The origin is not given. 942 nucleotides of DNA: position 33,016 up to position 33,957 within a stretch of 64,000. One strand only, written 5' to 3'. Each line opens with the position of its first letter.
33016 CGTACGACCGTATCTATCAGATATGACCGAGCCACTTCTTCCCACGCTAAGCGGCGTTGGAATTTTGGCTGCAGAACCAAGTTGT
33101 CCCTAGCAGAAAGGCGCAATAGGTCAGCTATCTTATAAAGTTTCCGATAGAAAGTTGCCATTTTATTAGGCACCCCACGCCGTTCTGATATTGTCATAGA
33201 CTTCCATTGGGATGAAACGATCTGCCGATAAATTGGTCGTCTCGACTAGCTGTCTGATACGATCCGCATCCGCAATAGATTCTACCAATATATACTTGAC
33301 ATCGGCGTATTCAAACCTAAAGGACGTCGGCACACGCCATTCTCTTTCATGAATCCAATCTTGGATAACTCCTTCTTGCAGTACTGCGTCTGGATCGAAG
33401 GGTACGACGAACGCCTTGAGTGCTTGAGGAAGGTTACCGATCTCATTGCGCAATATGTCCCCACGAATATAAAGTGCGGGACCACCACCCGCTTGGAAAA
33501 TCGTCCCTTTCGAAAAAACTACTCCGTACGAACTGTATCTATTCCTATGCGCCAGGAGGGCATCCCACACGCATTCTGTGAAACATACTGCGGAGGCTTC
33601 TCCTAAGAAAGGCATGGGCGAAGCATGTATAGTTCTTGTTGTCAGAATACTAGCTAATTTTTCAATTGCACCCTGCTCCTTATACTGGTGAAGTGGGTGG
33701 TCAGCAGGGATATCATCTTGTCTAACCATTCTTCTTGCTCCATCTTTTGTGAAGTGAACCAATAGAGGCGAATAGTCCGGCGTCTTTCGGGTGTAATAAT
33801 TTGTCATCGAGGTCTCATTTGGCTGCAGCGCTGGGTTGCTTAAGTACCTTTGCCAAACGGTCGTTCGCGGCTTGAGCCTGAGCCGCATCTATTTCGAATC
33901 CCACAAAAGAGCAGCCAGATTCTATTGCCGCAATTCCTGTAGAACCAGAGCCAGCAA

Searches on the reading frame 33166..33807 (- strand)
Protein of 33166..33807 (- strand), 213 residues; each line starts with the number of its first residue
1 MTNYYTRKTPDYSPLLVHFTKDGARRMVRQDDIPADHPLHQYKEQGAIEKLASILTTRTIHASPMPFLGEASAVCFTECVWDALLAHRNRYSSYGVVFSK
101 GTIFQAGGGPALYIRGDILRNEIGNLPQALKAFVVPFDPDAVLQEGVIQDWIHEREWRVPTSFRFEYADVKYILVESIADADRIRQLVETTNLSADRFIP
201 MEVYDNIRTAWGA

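Call 3: search_protein_families(library=pfam, proteins=[window:33166-33807:-], max_evalue=1)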
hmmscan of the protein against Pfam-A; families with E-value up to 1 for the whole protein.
window:33166-33807:- (213 aa): 1 family
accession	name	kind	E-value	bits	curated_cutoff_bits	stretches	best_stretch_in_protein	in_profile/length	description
PF10899.13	AbiGi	-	5.7e-06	26.9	22.4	1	73-123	30-81/185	Putative abortive phage resistance protein AbiGi, antitoxin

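Call 4: search_protein_families(library=padloc, proteins=[window:33166-33807:-], max_evalue=1)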
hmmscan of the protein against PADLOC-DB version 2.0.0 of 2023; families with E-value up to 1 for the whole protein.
window:33166-33807:- (213 aa): 1 family
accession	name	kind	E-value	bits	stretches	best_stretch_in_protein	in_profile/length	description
PDLC02331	AbiGi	-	6.2e-06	23.8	2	158-195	203-240/260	AbiGi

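Call 5: search_protein_families(library=ncbifam, proteins=[window:33166-33807:-], max_evalue=1)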
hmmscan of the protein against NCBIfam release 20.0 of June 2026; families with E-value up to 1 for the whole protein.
window:33166-33807:- (213 aa): 0 families

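Call 8: find_homologous_proteins(query=window:33166-33807:-, max_evalue=0.001)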
Query window:33166-33807:- (213 aa): 178 proteins with E <= 0.001 among 342 candidates; the best 120 are listed.
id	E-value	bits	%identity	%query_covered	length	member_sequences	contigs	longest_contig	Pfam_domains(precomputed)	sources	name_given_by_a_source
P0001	6.9e-142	488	100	100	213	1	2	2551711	PF10899.14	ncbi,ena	-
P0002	2.6e-114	398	80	100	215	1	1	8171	-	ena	-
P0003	5.8e-114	397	81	100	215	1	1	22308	-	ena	-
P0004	5.7e-110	384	78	100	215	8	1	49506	-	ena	-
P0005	2.1e-108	379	78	100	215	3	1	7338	-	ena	-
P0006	1.0e-107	376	76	99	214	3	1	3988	-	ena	-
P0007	1.1e-104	366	73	100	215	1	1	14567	PF10899.14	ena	-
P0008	2.0e-103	362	73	100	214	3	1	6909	-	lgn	-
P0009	6.8e-103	361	73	100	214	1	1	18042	-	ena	-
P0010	8.7e-103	360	72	100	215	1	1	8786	-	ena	-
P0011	1.4e-102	360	74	99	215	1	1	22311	-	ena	-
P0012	1.2e-101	357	73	100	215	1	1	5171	-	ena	-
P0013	7.3e-101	354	82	88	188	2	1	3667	-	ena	-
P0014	7.4e-100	351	71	100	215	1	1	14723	-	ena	-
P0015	1.1e-99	350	72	100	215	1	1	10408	-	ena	-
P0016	1.3e-99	350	72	100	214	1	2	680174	-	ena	-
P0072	6.2e-63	230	51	97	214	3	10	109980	-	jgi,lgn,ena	jgi:hypothetical protein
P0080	3.6e-61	224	51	100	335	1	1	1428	PF03235.20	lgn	-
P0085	7.7e-60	220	46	100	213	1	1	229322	-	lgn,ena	-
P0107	1.7e-48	183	42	97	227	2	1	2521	PF10899.14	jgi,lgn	-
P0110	1.6e-36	144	38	95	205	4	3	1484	PF10899.14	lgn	-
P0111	1.8e-36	144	41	95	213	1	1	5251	PF10899.14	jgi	jgi:hypothetical protein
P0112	2.2e-36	143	41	95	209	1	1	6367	PF10899.14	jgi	jgi:hypothetical protein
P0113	2.2e-35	140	38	95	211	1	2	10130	PF10899.14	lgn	-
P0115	2.3e-34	137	40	95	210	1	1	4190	PF10899.14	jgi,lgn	-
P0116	3.9e-34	136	37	99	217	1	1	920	PF10899.14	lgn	-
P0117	4.8e-34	136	37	97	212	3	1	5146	PF10899.14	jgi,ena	-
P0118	4.4e-33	133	41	95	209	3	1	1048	PF10899.14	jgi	jgi:hypothetical protein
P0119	6.7e-33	132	38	95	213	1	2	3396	PF10899.14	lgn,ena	-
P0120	1.1e-32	131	36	95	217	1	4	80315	PF10899.14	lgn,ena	-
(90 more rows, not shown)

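Call 11: find_related_loci(query=A1, collection=genome_contigs, flank=6000)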
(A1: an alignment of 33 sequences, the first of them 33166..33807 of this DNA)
Query A1 (213 aa) in genome_contigs; peptide patterns used: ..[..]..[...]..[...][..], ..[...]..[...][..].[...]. (x = any residue, [..] = any of these).
87 stretches matched a pattern; 75 encode a relative of the query (tblastn E <= 1e-3); 75 distinct loci.
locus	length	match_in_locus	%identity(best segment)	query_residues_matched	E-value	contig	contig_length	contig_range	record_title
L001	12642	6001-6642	74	1-213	8e-112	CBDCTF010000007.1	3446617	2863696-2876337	MAG: Dehalococcoidia bacterium isolate ada03605-a97e-4eba-91b8-038d664804f6 genome assembly, contig: contig_6, whole gen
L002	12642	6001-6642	74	1-213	4e-109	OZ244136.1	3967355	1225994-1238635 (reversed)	MAG: Dehalococcoidia bacterium isolate c84a8063-2fa9-408c-8fff-39311bbd64e8 genome assembly, chromosome: 1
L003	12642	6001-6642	71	1-213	9e-104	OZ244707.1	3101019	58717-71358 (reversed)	MAG: Dehalococcoidia bacterium isolate ff215481-6181-4eb5-bab1-de6adcd508a5 genome assembly, chromosome: 1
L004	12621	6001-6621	55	6-213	2e-70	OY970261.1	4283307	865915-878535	MAG: Candidatus Aminicenantes bacterium isolate MFD04408.bin.1.29 genome assembly, chromosome: 1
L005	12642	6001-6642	37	2-211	1e-41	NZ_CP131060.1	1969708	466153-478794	Methanolapillus millepedarum strain Ac7 chromosome, complete genome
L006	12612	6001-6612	38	10-211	2e-41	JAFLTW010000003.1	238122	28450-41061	MAG: Muribaculaceae bacterium isolate HAN063 Seq3, whole genome shotgun sequence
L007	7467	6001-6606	38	10-211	3e-39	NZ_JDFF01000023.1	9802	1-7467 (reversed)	Porphyromonas catoniae ATCC 51270 ctg7180000005752, whole genome shotgun sequence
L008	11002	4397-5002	38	10-211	4e-39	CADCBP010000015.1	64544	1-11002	MAG: uncultured Bacteroidales bacterium isolate RUG14494 genome assembly, contig: RUG14494_asm_15, whole genome shotgun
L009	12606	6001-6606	38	10-211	4e-39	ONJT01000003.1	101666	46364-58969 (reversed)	uncultured Bacteroidales bacterium isolate RUG372 genome assembly, contig: scaffold_64, whole genome shotgun sequence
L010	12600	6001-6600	39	10-211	2e-38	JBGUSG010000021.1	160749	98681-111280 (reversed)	MAG: Paludibacteraceae bacterium isolate fecal_MAG_99 fecal_MAG_99_contig_0021, whole genome shotgun sequence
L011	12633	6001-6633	36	1-211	3e-38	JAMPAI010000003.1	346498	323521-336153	MAG: Ruminococcus flavefaciens isolate NALB_7813_18 Scaffold_#3__SCF_003___346650_bp, whole genome shotgun sequence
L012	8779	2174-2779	37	10-211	7e-38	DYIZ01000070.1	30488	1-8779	MAG TPA_asm: Candidatus Aquidulcis sp. isolate FI88_58_10 Afr_mines_FI88_581_length_30488_cov_4_245523, whole genome sho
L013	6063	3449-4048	39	10-211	5e-38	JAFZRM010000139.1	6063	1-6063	MAG: Clostridia bacterium isolate RGIG8031 Water_buffalos_Rumen-1__c776335, whole genome shotgun sequence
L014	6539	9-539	40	40-211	2e-37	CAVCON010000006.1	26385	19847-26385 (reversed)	Oscillospiraceae bacterium isolate H07624-L1_cleanbin_000029 genome assembly, contig: Spades_H07624-L1_contig_824, whole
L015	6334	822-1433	37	10-211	2e-37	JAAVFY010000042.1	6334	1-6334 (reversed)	MAG: Bacteroidales bacterium isolate Mgla_MAG_3-bin_1 c_000000027525, whole genome shotgun sequence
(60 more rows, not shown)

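Call 15: find_related_loci(query=A2, collection=metagenome_contigs, flank=5000)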
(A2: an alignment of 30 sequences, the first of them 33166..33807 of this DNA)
Query A2 (213 aa) in metagenome_contigs; peptide patterns used: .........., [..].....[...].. (x = any residue, [..] = any of these).
143 stretches matched a pattern; 62 encode a relative of the query (tblastn E <= 1e-3); 62 distinct loci.
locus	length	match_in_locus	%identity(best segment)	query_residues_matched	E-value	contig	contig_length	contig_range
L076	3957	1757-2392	58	1-213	7e-82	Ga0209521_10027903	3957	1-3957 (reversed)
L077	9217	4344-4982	58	1-212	2e-81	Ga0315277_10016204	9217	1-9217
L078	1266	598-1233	57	1-213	5e-84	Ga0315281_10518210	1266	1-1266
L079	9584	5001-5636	56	1-211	2e-78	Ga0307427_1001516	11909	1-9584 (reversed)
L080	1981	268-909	52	1-213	4e-81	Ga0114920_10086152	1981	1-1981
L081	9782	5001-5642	55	1-213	1e-77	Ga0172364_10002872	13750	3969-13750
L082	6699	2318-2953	55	1-213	2e-77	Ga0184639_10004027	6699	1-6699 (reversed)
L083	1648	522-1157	55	1-211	9e-81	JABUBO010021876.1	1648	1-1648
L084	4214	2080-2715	53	1-211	2e-75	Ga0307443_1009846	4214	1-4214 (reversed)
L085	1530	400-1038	51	1-212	8e-79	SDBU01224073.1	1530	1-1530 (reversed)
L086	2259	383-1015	52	3-212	1e-76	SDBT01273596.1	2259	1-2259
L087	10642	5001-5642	51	1-213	4e-74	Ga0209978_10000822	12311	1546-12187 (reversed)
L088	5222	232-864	55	1-211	1e-73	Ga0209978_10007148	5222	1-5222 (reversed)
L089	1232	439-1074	54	1-213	6e-79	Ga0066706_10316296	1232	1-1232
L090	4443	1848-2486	52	1-212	1e-73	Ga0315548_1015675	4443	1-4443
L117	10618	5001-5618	47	1-211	2e-56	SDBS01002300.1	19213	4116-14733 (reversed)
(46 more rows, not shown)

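Call 16: find_encoding_contigs(protein=P0001, flank=10000, max_places=3)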
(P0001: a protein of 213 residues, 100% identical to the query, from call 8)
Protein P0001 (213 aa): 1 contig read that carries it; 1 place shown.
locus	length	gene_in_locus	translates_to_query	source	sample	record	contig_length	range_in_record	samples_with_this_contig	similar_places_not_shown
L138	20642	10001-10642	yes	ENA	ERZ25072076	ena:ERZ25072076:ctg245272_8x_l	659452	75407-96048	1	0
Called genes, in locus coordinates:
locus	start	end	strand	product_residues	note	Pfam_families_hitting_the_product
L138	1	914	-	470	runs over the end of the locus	PF01425:Amidase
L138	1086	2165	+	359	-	PF00497:SBP_bac_3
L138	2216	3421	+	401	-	PF00528:BPD_transp_1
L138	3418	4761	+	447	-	PF00528:BPD_transp_1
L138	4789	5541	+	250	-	PF02463:SMC_N (faint), PF13555:AAA_29 (weak), PF13191:AAA_16 (weak), PF00005:ABC_tran, PF09818:ABC_ATPase (faint), PF13401:AAA_22 (weak), PF13304:AAA_21 (faint)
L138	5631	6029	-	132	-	PF01850:PIN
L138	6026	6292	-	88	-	PF22513:FitA-like_RHH (weak)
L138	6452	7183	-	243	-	PF01411:tRNA-synt_2c, PF07973:tRNA_SAD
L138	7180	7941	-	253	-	-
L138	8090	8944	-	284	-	PF01145:Band_7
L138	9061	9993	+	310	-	PF01555:N6_N4_Mtase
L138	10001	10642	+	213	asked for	PF10899:AbiGi (faint)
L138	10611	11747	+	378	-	PF03235:GmrSD_N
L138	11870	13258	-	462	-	PF25145:NfeD1b_N, PF24961:NfeD_membrane, PF01957:NfeD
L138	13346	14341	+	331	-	PF03417:AAT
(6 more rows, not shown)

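Call 27: predict_structure(alignment_id=A1)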
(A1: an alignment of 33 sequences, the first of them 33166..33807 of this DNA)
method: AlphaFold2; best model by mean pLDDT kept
length: 213 residues; sequences in the alignment: 33
mean_pLDDT: 86.5   pTM: 0.84
mean pLDDT of the five models: 86.5, 84.6, 84.0, 83.2, 82.8
residues with pLDDT >= 90: 115; 70-90: 73; 50-70: 21; < 50: 4
segments of 3 or more residues with pLDDT < 50: 1-4
pLDDT, mean of each block of 10 residues (from residue 1): 48 87 82 93 93 97 85 90 82 95 97 89 90 87 66 81 97 96 89 89 87 70
secondary structure, 60 per line:
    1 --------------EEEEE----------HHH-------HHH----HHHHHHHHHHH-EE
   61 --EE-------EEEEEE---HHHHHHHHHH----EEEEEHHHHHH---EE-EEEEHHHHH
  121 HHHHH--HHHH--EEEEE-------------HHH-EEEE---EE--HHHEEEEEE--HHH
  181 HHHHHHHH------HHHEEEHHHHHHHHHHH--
elements in order: E15-19 H47-57 E72-77 H81-90 E95-99 H100-105 E112-115 H116-125 H128-131 E134-138 E156-159 E170-175 H178-188 E198-200 H201-211

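Call 30: fold_search(model_id=the predicted structure, library=pdb)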
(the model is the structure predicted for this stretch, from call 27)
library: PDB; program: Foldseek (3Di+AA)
matches with E <= 10: 92; with E <= 0.001: 1
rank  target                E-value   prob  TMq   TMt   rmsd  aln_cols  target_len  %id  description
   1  7omx                  9.7e-04  0.99  0.39  0.42   8.9       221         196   14  Thermus sp. 2.9 DarT in complex with carba-NAD+ (released 2021-06-23)
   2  7omv                  1.1e-03  0.96  0.36  0.36  11.5       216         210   16  Thermus sp. 2.9 DarT (released 2021-06-23)
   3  7omy_AAA              1.2e-03  0.97  0.37  0.38  10.8       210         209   16  Thermus sp. 2.9 DarT in complex with carba-NAD+ and ssDNA (released 2021-06-23)
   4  7omw                  1.4e-03  0.99  0.39  0.42   8.9       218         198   13  Thermus sp. 2.9 DarT in complex with NAD+ (released 2021-06-23)
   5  7omu_AAA              2.9e-01  0.28  0.39  0.25  10.7       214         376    9  Thermosipho africanus DarTG in complex with ADP-ribose (released 2021-06-23)
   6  4g4w                  4.9e-01  0.04  0.12  0.18  13.2       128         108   11  Crystal structure of peptidoglycan-associated lipoprotein from Acinetobacter baumannii (released 2013-07-24)
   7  6szo                  6.7e-01  0.02  0.13  0.10  21.2       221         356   12  The glucuronoyl esterase OtCE15A S267A variant from Opitutus terrae in complex with D-galacturonate (released 2019-11-27)
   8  2hw2                  9.8e-01  0.06  0.18  0.23  10.4       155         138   11  Crystal structure of Rifampin ADP-ribosyl transferase in complex with Rifampin (released 2007-07-31)
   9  1x7p_A                1.1e+00  0.02  0.14  0.13  16.1       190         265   14  Crystal structure of the SpoU Methyltransferase AviRb from Streptomyces viridochromogenes in complex with the cofactor (released 2005-01-25)
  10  8qcl_B                1.3e+00  0.01  0.07  0.04  17.6        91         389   10  A carbohydrate esterase family 15 (CE15) glucuronoyl esterase from Phocaeicola vulgatus ATCC 8482 (released 2023-12-13)
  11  6u83                  1.4e+00  0.02  0.14  0.17  11.9       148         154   10  OmpA-like domain of FopA1 from Francisella tularensis subsp. tularensis SCHU S4 (released 2019-09-18)
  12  6nri                  1.6e+00  0.03  0.22  0.20  12.2       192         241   16  Crystal Structure of human PARP-1 ART domain bound to inhibitor UTT83 (released 2019-08-14)
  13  4g4v                  1.6e+00  0.01  0.10  0.15  13.0       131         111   11  Crystal structure of peptidoglycan-associated lipoprotein from Acinetobacter baumannii (released 2013-07-24)
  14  8z5n_A                1.7e+00  0.01  0.12  0.10  22.3       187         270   11  Cryo-EM structure of the LPHT ring (released 2025-10-22)
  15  4p6d_A                1.7e+00  0.01  0.11  0.12  16.2       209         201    6  Structure of ribB complexed with PO4 ion (released 2015-03-25)
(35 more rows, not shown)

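Call 33: search_solved_structures(query=A1, max_evalue=10, show_alignments=3)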
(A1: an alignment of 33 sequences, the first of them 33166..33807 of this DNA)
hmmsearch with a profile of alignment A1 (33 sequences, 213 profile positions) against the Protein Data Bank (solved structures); distinct sequences matched with E-value up to 10: 2.
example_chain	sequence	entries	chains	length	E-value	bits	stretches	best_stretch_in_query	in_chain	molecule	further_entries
3l51_B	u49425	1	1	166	0.75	12.3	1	168-203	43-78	Structural maintenance of chromosomes protein 4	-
2knq_A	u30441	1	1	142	1.5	11.4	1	113-146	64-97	General secretion pathway protein H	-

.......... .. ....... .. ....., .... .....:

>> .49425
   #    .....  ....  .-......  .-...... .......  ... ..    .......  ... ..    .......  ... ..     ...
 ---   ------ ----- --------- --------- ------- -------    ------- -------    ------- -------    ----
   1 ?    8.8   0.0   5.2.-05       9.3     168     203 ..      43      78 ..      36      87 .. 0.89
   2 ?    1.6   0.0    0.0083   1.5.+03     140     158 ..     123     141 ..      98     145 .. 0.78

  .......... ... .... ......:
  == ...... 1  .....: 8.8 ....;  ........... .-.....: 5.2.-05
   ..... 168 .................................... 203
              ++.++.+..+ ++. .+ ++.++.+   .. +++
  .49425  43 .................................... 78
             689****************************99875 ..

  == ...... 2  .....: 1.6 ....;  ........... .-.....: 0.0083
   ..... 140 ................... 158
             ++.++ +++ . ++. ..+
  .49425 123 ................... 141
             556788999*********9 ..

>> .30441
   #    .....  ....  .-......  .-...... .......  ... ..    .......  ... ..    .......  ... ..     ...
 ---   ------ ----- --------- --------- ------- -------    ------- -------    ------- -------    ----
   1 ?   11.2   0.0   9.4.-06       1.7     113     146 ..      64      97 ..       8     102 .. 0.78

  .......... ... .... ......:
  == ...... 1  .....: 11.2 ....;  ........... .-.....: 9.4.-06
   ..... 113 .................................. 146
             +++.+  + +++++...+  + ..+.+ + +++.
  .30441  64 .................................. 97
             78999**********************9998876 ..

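Call 37: search_protein_families(library=pfam, alignment_id=A1, max_evalue=10)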
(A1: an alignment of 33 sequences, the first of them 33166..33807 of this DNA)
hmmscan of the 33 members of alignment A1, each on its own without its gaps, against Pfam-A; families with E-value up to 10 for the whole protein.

A. member 1, window:33166-33807:- (213 aa): 1 family
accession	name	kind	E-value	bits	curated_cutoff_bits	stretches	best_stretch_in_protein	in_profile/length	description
PF10899.13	AbiGi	-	5.7e-06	26.9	22.4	1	73-123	30-81/185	Putative abortive phage resistance protein AbiGi, antitoxin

B. families by the number of members that match (of 33 scanned): 8 families
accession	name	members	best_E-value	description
PF10899.13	AbiGi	29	1.8e-11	Putative abortive phage resistance protein AbiGi, antitoxin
PF11185.13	DUF2971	3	0.016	Protein of unknown function (DUF2971)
PF20767.2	DUF6839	3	0.023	Domain of unknown function (DUF6839)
PF21037.2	CCDC138_cc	1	0.02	Coiled-coil-domain-containing protein 138, coiled-coil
PF22893.2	ULD_2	1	0.055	Ubiquitin-like domain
PF19909.4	DUF6382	1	0.065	Domain of unknown function (DUF6382)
PF24336.1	DUF7504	1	0.17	Family of unknown function (DUF7504)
PF06470.18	SMC_hinge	1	0.2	SMC proteins Flexible Hinge Domain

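Call 47: find_encoding_contigs(protein=P0072, flank=5000, max_places=2)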
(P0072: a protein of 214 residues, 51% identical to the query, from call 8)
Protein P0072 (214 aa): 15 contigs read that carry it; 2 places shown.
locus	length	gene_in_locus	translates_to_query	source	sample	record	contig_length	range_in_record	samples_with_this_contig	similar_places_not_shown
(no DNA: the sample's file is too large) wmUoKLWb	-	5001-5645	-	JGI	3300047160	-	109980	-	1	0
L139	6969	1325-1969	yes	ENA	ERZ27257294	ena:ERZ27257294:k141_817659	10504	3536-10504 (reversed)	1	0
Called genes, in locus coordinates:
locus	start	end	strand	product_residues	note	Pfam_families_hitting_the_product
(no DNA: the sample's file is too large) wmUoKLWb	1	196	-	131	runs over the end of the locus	PF13924:Lipocalin_5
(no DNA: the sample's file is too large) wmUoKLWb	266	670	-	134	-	PF01541:GIY-YIG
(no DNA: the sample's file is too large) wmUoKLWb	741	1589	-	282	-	PF02739:5_3_exonuc_N, PF01367:5_3_exonuc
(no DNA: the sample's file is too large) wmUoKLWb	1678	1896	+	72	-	PF21748:UPF0150 (weak)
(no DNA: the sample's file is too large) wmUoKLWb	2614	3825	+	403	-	PF01965:DJ-1_PfpI, PF17124:ThiJ_like (faint), PF00903:Glyoxalase, PF12681:Glyoxalase_2 (faint)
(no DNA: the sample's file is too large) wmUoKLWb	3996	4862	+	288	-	PF00892:EamA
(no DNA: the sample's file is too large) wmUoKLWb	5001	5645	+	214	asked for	-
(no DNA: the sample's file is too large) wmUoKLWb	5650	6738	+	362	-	PF03235:GmrSD_N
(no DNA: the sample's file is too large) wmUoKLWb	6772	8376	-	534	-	PF02384:N6_Mtase (weak), PF07669:Eco57I, PF22837:M_Eco57I_C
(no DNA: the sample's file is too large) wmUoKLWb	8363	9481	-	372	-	PF09545:RE_AccI (faint)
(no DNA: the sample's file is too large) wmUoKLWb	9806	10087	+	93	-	PF14216:DUF4326 (weak)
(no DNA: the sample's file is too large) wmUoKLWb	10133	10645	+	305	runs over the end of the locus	-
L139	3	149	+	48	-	?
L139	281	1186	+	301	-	PF00892:EamA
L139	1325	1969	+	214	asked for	-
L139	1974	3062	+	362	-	PF03235:GmrSD_N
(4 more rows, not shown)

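Call 48: find_encoding_contigs(protein=P0085, flank=5000, max_places=2)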
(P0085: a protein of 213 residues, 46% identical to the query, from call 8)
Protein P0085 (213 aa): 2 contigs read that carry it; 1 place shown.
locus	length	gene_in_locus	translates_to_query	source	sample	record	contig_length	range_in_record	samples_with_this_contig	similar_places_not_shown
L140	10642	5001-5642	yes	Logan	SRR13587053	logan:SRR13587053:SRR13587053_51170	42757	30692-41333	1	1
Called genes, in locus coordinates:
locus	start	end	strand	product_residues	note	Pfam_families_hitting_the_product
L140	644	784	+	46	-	-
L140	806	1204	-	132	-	-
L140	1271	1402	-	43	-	-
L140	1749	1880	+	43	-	-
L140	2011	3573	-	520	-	PF07669:Eco57I, PF22837:M_Eco57I_C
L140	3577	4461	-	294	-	PF09572:RE_XamI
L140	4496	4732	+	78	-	-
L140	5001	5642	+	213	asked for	-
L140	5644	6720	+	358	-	PF03235:GmrSD_N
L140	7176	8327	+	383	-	PF03372:Exo_endo_phos (faint)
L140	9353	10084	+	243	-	-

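Call 49: find_encoding_contigs(protein=P0016, flank=5000, max_places=2)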
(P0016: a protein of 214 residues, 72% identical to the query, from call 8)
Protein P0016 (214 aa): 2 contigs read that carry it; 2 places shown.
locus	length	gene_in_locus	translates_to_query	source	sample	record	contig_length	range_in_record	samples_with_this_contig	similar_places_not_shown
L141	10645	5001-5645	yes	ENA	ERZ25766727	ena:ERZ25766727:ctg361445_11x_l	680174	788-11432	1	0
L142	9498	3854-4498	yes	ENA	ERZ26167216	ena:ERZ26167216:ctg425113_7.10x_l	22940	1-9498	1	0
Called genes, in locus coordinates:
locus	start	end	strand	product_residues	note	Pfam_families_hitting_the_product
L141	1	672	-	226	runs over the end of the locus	PF02771:Acyl-CoA_dh_N, PF02770:Acyl-CoA_dh_M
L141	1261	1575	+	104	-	PF05598:DUF772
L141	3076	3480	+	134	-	PF08818:DUF1801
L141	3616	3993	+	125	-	-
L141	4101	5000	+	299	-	PF01555:N6_N4_Mtase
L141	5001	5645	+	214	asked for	-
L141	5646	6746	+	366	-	PF03235:GmrSD_N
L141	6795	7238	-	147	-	PF00903:Glyoxalase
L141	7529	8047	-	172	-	-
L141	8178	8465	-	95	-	-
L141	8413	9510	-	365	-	-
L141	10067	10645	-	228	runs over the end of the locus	PF00072:Response_reg, PF00196:GerE, PF08281:Sigma70_r4_2 (weak)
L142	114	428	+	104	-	PF05598:DUF772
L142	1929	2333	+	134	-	PF08818:DUF1801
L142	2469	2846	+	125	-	-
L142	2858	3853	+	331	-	PF01555:N6_N4_Mtase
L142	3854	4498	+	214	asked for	-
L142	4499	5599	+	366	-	PF03235:GmrSD_N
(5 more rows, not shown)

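Call 62: search_protein_families(library=phrogs, proteins=[window:33166-33807:-], max_evalue=1)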
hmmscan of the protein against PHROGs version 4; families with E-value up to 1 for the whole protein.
window:33166-33807:- (213 aa): 1 family
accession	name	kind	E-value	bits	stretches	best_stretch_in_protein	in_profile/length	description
phrog_13416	-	unknown function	0.0029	18.1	0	73-116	47-90/260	-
